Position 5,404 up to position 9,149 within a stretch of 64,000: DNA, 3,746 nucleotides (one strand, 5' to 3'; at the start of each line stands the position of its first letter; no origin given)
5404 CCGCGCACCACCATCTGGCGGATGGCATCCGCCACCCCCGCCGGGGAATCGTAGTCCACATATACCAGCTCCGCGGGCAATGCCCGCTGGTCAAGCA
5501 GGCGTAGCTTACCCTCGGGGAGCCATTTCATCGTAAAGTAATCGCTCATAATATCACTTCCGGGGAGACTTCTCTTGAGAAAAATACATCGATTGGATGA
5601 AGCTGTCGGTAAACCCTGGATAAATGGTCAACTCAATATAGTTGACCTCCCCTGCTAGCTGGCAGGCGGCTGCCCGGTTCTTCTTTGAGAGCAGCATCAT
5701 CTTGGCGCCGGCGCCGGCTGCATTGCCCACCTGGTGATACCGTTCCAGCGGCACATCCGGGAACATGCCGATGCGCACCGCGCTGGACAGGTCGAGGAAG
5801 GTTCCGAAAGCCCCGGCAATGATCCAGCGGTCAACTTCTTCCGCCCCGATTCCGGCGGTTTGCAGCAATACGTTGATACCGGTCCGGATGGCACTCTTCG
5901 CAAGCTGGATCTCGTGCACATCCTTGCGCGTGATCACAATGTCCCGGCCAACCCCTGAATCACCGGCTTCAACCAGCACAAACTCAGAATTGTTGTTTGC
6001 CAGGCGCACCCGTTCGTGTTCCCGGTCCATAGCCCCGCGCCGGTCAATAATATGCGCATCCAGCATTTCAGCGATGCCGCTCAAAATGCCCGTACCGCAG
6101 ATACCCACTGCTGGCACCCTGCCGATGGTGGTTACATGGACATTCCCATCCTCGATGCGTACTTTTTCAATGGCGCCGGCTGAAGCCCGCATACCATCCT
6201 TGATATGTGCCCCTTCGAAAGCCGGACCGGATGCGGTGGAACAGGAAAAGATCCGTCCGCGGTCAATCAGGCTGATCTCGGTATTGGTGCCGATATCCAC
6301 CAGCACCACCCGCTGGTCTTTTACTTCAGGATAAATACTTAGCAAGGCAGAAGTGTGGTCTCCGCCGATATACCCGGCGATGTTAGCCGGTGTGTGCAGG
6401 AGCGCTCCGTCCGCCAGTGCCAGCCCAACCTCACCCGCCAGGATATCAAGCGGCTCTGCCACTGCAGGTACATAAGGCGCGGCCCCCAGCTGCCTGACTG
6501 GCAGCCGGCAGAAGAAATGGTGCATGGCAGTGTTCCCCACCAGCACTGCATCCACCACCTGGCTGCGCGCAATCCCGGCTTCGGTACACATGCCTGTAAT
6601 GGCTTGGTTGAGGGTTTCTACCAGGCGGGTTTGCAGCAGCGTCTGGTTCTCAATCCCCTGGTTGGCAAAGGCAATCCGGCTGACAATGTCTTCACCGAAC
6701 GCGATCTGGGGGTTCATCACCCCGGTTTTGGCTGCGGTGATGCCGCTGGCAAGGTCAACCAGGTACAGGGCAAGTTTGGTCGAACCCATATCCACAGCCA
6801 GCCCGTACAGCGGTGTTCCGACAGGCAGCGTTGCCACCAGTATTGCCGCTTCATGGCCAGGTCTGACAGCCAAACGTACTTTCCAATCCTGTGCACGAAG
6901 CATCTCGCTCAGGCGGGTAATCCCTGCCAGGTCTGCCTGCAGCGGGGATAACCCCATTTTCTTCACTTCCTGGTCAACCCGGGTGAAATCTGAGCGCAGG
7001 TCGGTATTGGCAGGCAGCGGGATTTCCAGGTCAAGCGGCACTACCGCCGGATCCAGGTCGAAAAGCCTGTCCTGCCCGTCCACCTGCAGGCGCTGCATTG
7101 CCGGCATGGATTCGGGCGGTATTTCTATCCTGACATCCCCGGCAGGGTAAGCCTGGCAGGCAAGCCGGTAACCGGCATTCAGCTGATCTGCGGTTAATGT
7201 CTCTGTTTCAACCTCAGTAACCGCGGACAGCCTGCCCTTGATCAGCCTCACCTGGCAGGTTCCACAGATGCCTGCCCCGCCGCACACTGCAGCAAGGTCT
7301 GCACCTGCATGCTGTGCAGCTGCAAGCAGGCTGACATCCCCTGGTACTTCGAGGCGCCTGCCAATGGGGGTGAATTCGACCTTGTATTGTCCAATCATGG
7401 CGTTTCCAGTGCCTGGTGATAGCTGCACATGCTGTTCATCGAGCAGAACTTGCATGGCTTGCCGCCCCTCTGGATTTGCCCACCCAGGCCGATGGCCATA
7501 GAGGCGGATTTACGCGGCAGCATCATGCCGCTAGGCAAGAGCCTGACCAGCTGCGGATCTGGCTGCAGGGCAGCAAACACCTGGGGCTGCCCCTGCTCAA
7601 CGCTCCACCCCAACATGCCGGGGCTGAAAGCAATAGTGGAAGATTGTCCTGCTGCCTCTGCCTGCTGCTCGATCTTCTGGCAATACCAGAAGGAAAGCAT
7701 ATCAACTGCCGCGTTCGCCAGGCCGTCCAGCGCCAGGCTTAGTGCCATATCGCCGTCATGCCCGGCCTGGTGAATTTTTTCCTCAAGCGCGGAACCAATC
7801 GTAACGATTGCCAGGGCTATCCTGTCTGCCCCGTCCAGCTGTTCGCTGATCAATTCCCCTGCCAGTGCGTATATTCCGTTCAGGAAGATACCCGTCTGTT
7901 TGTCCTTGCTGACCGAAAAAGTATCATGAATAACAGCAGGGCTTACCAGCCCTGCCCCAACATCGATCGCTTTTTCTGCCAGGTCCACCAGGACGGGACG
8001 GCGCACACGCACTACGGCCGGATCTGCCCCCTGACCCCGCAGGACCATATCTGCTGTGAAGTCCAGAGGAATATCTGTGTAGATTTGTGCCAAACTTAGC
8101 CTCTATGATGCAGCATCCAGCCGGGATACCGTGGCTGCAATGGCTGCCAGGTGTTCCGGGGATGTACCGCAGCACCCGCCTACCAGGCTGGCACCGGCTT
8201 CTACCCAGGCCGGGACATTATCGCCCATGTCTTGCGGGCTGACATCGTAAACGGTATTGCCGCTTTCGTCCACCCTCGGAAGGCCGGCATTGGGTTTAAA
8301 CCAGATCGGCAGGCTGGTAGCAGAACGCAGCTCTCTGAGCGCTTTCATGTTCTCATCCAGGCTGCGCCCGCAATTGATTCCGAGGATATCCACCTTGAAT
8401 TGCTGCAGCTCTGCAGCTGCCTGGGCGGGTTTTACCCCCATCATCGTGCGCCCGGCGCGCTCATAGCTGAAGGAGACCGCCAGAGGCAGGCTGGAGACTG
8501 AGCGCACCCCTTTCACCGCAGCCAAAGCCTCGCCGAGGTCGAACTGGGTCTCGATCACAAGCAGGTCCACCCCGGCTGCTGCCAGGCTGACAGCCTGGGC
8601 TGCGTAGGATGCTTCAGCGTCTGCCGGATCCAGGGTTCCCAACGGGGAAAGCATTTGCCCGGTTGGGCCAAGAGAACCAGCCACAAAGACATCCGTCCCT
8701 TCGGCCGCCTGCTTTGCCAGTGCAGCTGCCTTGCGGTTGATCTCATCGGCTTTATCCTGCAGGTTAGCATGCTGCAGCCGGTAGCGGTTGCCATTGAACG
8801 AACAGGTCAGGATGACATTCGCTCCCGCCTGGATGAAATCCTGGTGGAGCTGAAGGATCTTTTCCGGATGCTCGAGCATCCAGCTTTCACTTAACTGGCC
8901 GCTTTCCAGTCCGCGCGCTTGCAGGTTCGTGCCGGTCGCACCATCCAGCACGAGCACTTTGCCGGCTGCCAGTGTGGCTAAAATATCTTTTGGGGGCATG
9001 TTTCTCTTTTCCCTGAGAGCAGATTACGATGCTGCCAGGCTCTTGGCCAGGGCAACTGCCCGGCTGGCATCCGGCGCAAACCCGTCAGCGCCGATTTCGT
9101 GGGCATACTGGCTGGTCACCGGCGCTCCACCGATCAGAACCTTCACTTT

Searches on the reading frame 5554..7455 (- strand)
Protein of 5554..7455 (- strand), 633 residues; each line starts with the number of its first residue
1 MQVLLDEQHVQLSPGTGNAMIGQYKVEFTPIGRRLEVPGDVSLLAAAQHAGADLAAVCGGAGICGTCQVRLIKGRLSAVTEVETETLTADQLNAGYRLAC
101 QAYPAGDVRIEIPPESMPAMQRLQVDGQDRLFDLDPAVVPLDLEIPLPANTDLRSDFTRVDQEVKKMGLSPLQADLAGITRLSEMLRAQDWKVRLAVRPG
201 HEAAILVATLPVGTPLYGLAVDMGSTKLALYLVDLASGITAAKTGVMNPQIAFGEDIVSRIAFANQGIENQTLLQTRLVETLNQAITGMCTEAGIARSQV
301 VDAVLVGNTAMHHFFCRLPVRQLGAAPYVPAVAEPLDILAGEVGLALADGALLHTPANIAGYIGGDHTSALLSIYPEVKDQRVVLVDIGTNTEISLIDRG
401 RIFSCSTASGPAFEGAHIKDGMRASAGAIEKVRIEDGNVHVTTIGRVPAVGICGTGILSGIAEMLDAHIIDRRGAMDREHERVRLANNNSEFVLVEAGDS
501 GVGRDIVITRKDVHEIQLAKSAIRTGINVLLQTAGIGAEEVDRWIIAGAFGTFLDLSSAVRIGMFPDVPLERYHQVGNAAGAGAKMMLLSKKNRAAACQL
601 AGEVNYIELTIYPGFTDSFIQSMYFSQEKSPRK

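Call 4: search_protein_families(library=pfam, proteins=[window:5554-7455:-])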
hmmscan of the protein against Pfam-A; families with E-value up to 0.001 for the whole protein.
window:5554-7455:- (633 aa): 4 families
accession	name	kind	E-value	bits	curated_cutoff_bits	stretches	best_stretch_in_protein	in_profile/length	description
PF14574.11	RACo_C_ter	-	4.8e-83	278.7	27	1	383-629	3-253/261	C-terminal domain of RACo the ASKHA domain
PF17651.6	Raco_middle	-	8.2e-47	159.3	26.8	1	217-373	1-157/163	RACo middle region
PF00111.32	Fer2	-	1.8e-13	50.6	21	1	30-104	5-76/77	2Fe-2S iron-sulfur cluster binding domain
PF17650.6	RACo_linker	-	5.5e-11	42.6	26.2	1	128-202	2-74/86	RACo linker region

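Call 20: search_protein_families(library=ncbifam, proteins=[window:5554-7455:-], max_evalue=0.001)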
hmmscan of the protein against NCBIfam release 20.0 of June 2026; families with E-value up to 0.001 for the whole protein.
window:5554-7455:- (633 aa): 12 families
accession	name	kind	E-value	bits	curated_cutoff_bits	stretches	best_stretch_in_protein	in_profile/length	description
NF040756.1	corr_regen_AcsV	exception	4.5e-128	428.3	800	1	25-624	1-622/632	corrinoid activation/regeneration protein AcsV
TIGR04270.1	Rama_corrin_act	subfamily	4.8e-30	104.4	500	2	438-629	246-420/534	methylamine methyltransferase corrinoid protein reductive activase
TIGR02008.1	fdx_plant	subfamily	9.3e-12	44.6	81.15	1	33-112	15-90/97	ferredoxin [2Fe-2S]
TIGR02160.1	PA_CoA_Oxy5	hypoth_equivalog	1.6e-11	43.6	420.8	1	39-107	281-345/352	1,2-phenylacetyl-CoA epoxidase subunit PaaE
NF058606.1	GlBtMonoRdsGbcB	equivalog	3e-10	39.5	500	1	23-111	277-361/362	glycine betaine monooxygenase reductase subunit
NF007964.0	PRK10684.1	equivalog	4.6e-10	39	383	1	29-110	255-332/333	NADH oxidoreductase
TIGR01941.1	nqrF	equivalog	1.5e-09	37.3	295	1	33-117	42-125/405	NADH:ubiquinone reductase (Na(+)-transporting) subunit F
NF004317.0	PRK05713.1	equivalog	2.1e-09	37.1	338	1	32-112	8-84/312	iron-sulfur-binding ferredoxin reductase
NF045803.1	MethMoxFADbindMmoC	equivalog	1.1e-07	31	500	1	36-113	17-92/343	aromatic/alkene monooxygenase hydroxylase FAD-binding subunit MmoC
NF040810.1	BenC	equivalog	1.2e-07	31.2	430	1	40-117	20-96/333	benzoate 1,2-dioxygenase electron transfer component BenC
TIGR02007.1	fdx_isc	equivalog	2.8e-06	27.5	132.1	1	26-115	9-102/110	ISC system 2Fe-2S type ferredoxin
NF008822.0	PRK11872.1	equivalog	0.00054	19.1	402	0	37-103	19-83/341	anthranilate 1,2-dioxygenase electron transfer component AntC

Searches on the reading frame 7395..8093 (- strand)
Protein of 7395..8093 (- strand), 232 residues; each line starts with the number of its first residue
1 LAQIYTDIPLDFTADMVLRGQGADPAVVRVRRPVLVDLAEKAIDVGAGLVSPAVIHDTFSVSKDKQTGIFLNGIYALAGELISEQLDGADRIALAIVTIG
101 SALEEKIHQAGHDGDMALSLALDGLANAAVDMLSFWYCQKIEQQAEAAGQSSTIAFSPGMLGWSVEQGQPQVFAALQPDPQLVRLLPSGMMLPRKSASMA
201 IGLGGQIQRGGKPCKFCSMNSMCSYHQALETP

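Call 4: search_protein_families(library=pfam, proteins=[window:7395-8093:-])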
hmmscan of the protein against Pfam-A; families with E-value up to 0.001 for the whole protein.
window:7395-8093:- (232 aa): 0 families

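Call 20: search_protein_families(library=ncbifam, proteins=[window:7395-8093:-], max_evalue=0.001)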
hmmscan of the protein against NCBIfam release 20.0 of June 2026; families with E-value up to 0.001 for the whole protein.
window:7395-8093:- (232 aa): 0 families

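Call 28: search_protein_families(library=pfam, proteins=[window:7395-8093:-], max_evalue=10)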
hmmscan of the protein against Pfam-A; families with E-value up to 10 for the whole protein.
window:7395-8093:- (232 aa): 0 families

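Call 64: search_solved_structures(query=window:7398-8093:-, max_evalue=10)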
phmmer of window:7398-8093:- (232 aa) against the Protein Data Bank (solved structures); distinct sequences matched with E-value up to 10: 52.
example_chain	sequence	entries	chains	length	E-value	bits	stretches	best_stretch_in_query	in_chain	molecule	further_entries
1j6r_A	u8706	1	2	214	0.00024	24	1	76-202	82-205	METHIONINE SYNTHASE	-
4c50_A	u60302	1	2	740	0.0023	20.8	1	128-193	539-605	CATALASE-PEROXIDASE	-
7a2i_A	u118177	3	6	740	0.0023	20.8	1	128-193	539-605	Catalase-peroxidase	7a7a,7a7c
4c51_A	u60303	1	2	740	0.0023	20.8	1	128-193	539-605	CATALASE-PEROXIDASE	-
2cca_A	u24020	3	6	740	0.0023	20.8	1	128-193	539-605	PEROXIDASE/CATALASE T | Catalase-peroxidase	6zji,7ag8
2ccd_A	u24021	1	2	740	0.0023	20.8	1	128-193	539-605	PEROXIDASE/CATALASE T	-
8w1w_A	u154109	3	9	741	0.0023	20.8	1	128-193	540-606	Catalase-peroxidase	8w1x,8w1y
7a8z_A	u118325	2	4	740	0.0023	20.8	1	128-193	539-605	Catalase-peroxidase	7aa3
8czp_A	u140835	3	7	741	0.0023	20.8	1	128-193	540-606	Catalase-peroxidase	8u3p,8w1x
1sj2_A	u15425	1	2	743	0.0023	20.8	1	128-193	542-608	Peroxidase/catalase T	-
8dwr_A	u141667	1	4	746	0.0023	20.8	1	128-193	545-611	Catalase-peroxidase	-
9sgn_AP1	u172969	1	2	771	0.0024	20.7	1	128-193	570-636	Catalase-peroxidase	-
9sgm_A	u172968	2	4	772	0.0024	20.7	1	128-193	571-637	Catalase-peroxidase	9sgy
9sgs_A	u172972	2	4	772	0.0024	20.7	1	128-193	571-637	Catalase-peroxidase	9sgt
9sgp_A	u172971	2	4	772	0.0024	20.7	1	128-193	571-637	Catalase-peroxidase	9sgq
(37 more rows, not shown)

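Call 73: predict_structure(protein=window:7398-8093:-)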
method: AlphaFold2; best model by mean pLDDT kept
length: 232 residues; sequences in the alignment: 1
mean_pLDDT: 38.4   pTM: 0.38
mean pLDDT of the five models: 38.4, 37.8, 35.7, 33.8, 32.3
residues with pLDDT >= 90: 0; 70-90: 0; 50-70: 38; < 50: 194
segments of 3 or more residues with pLDDT < 50: 1-94, 112-120, 148-232
pLDDT, mean of each block of 10 residues (from residue 1): 25 34 34 42 41 30 38 45 44 50 50 47 51 53 51 39 31 32 30 26 32 36 26 26
secondary structure, 60 per line:
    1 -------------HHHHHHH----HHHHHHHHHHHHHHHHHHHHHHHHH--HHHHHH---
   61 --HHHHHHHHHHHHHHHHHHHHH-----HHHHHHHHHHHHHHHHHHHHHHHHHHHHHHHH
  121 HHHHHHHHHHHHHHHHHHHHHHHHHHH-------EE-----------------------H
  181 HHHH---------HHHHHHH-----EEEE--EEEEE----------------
elements in order: H14-20 H25-49 H52-57 H63-83 H89-147 H180-184 H194-200 E206-209 E212-216
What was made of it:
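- Tried and rejected: Single-sequence AF2 model of the 232-aa protein. pLDDT was 38, so it is unusable (call 73).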

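Call 74: find_homologous_proteins(query=window:7398-8093:-, max_evalue=0.001)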
Query window:7398-8093:- (232 aa): 193 proteins with E <= 0.001 among 2319 candidates; the best 120 are listed.
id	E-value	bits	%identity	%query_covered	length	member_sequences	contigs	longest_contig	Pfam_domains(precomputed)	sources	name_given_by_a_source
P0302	3.6e-140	483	96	100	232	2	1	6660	-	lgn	-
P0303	6.7e-140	482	96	100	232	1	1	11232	-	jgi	-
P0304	2.1e-139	480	96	100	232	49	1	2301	-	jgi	-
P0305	4.9e-139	479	96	100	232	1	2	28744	-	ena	-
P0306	4.1e-130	450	88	100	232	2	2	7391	-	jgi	jgi:hypothetical protein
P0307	1.3e-124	432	86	100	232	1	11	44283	-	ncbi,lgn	-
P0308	2.6e-118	411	81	100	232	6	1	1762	-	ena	-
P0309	1.5e-103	363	73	99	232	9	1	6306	-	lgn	-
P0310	2.2e-75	271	56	98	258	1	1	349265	-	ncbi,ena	-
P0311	3.5e-75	270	54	98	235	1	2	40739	-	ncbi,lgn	-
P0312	1.2e-73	265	55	95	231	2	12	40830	-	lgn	-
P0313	5.6e-73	263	56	99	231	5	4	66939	-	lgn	-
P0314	3.3e-69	251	52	100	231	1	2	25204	-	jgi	jgi:hypothetical protein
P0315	6.6e-69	250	51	100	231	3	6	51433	-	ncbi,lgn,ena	-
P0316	4.1e-67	244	49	100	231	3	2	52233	-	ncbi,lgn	-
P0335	1.2e-46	177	42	97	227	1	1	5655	PF02965.23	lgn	-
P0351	1.1e-45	174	43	97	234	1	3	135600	-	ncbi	-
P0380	7.3e-44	168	43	96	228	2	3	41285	PF02965.23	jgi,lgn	jgi:hypothetical protein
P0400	3.4e-42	163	40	95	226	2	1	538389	-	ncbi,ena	-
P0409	9.6e-42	161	39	96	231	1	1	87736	-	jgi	jgi:hypothetical protein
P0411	1.3e-41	161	40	95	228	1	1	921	PF02965.23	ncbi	-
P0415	2.5e-41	160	40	95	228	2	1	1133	PF02965.23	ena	-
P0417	3.6e-41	159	40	95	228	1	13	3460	PF02965.23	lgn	-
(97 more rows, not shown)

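Call 76: search_solved_structures(query=A3, max_evalue=0.01)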
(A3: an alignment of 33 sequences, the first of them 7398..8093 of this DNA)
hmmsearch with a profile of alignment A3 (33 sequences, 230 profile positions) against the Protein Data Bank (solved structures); distinct sequences matched with E-value up to 0.01: 1.
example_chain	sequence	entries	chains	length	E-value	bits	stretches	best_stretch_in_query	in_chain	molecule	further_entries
1j6r_A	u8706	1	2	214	1.8e-13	53.9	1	39-205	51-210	METHIONINE SYNTHASE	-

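Call 77: search_protein_families(library=pfam, alignment_id=A3, max_evalue=0.01)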
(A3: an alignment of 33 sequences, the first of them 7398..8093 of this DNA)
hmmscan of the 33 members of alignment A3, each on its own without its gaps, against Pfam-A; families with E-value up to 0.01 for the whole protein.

A. member 1, window:7398-8093:- (232 aa): 0 families

B. families by the number of members that match (of 33 scanned): 2 families
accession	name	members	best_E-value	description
PF02965.22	Met_synt_B12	13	4.6e-07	Vitamin B12 dependent methionine synthase, activation domain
PF24678.1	DUF7658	2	0.004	Domain of unknown function (DUF7658)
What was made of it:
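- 7395..8093 (-): 232-aa protein related to the MetH reactivation domain (T. maritima TM0269 type), with a C-terminal CxxCx5C motif. phmmer to 1J6R E=2.4e-4 (call 64); family profile to 1J6R E=1.8e-13 (call 76); 13/33 family members hit PF02965 (call 77)
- Tried and rejected: I used profile-versus-PDB and Pfam-on-family searches instead (calls 76, 77).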

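Call 78: find_encoding_contigs(protein=P0400, flank=7000, max_places=1)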
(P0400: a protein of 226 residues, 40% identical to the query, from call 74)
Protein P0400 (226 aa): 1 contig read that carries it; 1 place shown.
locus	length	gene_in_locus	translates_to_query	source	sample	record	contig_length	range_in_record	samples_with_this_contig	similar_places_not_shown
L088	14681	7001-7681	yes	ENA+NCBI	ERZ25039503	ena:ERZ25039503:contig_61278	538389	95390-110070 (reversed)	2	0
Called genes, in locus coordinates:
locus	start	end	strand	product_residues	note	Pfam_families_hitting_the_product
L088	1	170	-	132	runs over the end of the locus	-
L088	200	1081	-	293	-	PF12895:ANAPC3 (faint), PF13424:TPR_12 (faint), PF13432:TPR_16 (faint), PF14559:TPR_19 (faint), PF00515:TPR_1 (faint), PF07719:TPR_2 (faint), PF13174:TPR_6 (faint), PF13181:TPR_8 (faint), +2 more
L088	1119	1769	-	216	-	PF09976:TPR_21 (faint), PF07719:TPR_2 (faint), PF13181:TPR_8 (faint), PF13424:TPR_12 (faint), PF13428:TPR_14 (faint), PF13432:TPR_16 (weak), PF00515:TPR_1 (faint), PF13174:TPR_6 (weak), +2 more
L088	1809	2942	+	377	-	PF01008:IF-2B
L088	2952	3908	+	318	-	PF00294:PfkB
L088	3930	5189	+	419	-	PF05221:AdoHcyase, PF02826:2-Hacid_dh_C (faint), PF00670:AdoHcyase_NAD, PF07991:KARI_N (weak)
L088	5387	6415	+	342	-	PF02625:XdhC_CoxI, PF13478:XdhC_C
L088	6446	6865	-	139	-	-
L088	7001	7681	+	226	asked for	-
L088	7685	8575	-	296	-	PF13529:Peptidase_C39_2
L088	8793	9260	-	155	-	PF00383:dCMP_cyt_deam_1, PF14437:MafB19-deam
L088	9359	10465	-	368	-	PF00154:RecA_N, PF06745:ATPase (faint), PF08423:Rad51, PF27531:MT3502_N (weak), PF21096:RecA_C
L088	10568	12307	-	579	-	PF07969:Amidohydro_3, PF01979:Amidohydro_1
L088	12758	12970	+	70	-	PF03951:Gln-synt_N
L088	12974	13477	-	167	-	-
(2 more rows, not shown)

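Call 79: find_encoding_contigs(protein=P0351, flank=7000, max_places=1)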
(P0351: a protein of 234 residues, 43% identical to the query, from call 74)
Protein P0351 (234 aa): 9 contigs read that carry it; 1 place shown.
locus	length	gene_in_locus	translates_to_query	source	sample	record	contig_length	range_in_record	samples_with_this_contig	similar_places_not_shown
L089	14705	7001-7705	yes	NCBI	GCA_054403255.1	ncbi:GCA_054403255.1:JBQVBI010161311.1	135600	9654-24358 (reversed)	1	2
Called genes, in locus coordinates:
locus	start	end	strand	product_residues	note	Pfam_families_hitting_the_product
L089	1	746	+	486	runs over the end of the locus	PF02397:Bac_transf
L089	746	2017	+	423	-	PF04932:Wzy_C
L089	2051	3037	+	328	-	PF00005:ABC_tran, PF13304:AAA_21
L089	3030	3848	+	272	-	PF06182:ABC2_membrane_6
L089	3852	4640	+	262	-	PF06182:ABC2_membrane_6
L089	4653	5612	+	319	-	PF00781:DAGK_cat, PF19279:YegS_C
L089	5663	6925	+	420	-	PF02274:ADI, PF19420:DDAH_eukar (faint)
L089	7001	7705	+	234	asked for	-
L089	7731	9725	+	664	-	PF02449:Glyco_hydro_42, PF08532:Glyco_hydro_42M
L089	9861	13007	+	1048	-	-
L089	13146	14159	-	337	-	PF00296:Bac_luciferase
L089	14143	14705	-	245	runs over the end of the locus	PF01983:CofC, PF12804:NTP_transf_3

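Call 80: find_encoding_contigs(protein=P0409, flank=7000, max_places=1)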
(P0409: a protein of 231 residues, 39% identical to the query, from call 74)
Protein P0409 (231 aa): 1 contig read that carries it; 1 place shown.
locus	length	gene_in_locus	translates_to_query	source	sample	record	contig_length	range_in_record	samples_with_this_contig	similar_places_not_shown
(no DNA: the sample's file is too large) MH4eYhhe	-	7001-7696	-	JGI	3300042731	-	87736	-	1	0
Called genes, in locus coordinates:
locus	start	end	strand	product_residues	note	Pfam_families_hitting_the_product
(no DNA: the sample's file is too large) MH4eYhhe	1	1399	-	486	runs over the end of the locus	PF06253:MTTB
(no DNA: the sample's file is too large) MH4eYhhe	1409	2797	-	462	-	PF06253:MTTB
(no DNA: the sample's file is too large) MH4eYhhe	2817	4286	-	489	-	PF06253:MTTB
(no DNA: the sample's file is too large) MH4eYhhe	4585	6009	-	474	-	PF06253:MTTB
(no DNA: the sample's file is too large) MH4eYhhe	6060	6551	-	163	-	PF12840:HTH_20, PF13404:HTH_AsnC-type, PF13412:HTH_24, PF13730:HTH_36 (faint), PF22482:AsnC_trans_reg_3, PF01037:AsnC_trans_reg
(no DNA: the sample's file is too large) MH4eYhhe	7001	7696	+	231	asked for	-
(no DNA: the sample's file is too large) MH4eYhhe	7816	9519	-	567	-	PF02730:AFOR_N, PF01314:AFOR_C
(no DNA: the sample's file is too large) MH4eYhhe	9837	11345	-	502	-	PF00202:Aminotran_3, PF00155:Aminotran_1_2 (weak)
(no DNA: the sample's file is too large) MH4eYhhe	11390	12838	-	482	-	PF00171:Aldedh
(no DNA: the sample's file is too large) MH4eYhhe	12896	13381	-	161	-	PF08279:HTH_11 (weak), PF13404:HTH_AsnC-type, PF13412:HTH_24, PF01037:AsnC_trans_reg, PF22482:AsnC_trans_reg_3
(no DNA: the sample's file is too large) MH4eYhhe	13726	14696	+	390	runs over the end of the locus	PF07690:MFS_1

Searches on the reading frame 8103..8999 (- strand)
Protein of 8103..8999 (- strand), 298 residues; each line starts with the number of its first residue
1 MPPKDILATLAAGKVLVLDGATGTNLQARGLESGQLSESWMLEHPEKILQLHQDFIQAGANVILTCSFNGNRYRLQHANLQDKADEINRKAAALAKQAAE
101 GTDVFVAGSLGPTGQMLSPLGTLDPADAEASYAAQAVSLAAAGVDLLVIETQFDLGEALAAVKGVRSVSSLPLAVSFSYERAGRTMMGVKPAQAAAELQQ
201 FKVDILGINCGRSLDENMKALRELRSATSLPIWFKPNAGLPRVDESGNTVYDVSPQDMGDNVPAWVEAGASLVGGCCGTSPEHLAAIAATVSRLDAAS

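Call 4: search_protein_families(library=pfam, proteins=[window:8103-8999:-])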
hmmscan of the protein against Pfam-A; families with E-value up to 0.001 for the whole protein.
window:8103-8999:- (298 aa): 1 family
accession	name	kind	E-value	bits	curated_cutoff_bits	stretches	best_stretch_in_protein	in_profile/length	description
PF02574.22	S-methyl_trans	-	5e-74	250.1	22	1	16-291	1-283/283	Homocysteine S-methyltransferase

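Call 20: search_protein_families(library=ncbifam, proteins=[window:8103-8999:-], max_evalue=0.001)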
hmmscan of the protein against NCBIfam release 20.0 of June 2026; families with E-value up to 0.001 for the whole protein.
window:8103-8999:- (298 aa): 5 families
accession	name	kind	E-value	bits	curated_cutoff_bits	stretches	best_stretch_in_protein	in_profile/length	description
NF005718.0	PRK07534.1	equivalog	4.4e-75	253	338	1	8-291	8-294/337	betaine--homocysteine S-methyltransferase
NF006396.0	PRK08645.1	equivalog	2.5e-72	243.9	453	1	12-295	9-288/611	bifunctional homocysteine S-methyltransferase/methylenetetrahydrofolate reductase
TIGR02082.1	metH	equivalog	1.2e-52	178.9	1010.85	1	14-294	4-315/1182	methionine synthase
NF007020.0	PRK09485.1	equivalog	1.3e-42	145.9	215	1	6-292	4-304/306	homocysteine S-methyltransferase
NF007024.0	PRK09490.1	equivalog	1.6e-42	145.4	1497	1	7-295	12-333/1234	methionine synthase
